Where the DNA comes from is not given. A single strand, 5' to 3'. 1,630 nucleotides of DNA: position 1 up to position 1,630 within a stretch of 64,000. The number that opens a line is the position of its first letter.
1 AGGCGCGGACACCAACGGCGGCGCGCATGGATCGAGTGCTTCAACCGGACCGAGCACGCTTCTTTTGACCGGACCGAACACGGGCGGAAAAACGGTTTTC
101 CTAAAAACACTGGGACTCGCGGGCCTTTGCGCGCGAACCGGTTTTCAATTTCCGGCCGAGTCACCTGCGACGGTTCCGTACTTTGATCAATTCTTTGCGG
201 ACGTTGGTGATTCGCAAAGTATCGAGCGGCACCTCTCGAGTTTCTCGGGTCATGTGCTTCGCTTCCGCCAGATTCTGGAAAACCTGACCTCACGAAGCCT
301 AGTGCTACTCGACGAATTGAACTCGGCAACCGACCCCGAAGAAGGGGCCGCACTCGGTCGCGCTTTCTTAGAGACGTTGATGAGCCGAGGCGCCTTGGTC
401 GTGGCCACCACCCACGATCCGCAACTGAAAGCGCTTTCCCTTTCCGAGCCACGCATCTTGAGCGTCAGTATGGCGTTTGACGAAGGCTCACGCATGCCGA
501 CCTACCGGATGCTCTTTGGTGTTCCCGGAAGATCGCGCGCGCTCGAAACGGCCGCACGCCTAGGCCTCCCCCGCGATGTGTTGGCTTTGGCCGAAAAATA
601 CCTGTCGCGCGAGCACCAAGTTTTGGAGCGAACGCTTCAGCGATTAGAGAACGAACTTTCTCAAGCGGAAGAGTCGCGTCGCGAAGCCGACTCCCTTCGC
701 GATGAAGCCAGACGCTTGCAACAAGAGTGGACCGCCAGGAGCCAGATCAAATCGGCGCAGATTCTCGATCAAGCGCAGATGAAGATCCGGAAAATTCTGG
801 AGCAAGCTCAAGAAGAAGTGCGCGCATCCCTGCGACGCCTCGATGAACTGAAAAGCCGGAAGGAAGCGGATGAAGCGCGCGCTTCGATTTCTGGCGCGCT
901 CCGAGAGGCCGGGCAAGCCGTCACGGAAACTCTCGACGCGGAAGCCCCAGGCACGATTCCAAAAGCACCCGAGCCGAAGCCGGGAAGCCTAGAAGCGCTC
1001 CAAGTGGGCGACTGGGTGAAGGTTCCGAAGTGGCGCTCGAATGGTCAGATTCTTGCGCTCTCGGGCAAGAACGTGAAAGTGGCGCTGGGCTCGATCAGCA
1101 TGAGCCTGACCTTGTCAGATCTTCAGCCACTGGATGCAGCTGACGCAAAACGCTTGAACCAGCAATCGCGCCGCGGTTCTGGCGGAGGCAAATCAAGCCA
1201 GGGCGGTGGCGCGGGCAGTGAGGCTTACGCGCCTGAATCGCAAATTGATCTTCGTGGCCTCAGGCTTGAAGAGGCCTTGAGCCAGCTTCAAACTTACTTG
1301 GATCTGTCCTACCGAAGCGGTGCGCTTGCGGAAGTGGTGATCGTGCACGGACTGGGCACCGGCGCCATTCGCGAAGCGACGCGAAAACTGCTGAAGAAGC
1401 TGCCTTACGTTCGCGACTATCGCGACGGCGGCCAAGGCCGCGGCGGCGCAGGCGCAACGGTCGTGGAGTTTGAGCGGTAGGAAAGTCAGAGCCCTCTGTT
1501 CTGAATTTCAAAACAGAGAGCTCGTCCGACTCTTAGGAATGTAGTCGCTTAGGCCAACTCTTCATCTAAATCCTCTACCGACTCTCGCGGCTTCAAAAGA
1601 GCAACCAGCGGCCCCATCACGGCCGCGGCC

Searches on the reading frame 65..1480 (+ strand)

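Call 29: search_protein_families(library=pfam, proteins=[window:65-1480:+], max_evalue=0.00001)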
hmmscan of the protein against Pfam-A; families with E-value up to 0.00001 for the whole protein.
window:65-1480:+ (471 aa): 3 families
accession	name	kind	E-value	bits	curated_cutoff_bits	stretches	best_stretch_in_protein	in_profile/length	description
PF00488.27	MutS_V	-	3.7e-25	89.4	30.2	1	1-181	3-185/188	MutS domain V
PF01713.27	Smr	-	8.1e-20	71.2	25.7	1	394-469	1-76/77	Smr domain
PF20297.4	MSSS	-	9.7e-10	38.4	26.8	1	314-353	1-42/42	MutS2 and Smr-associated SH3 domain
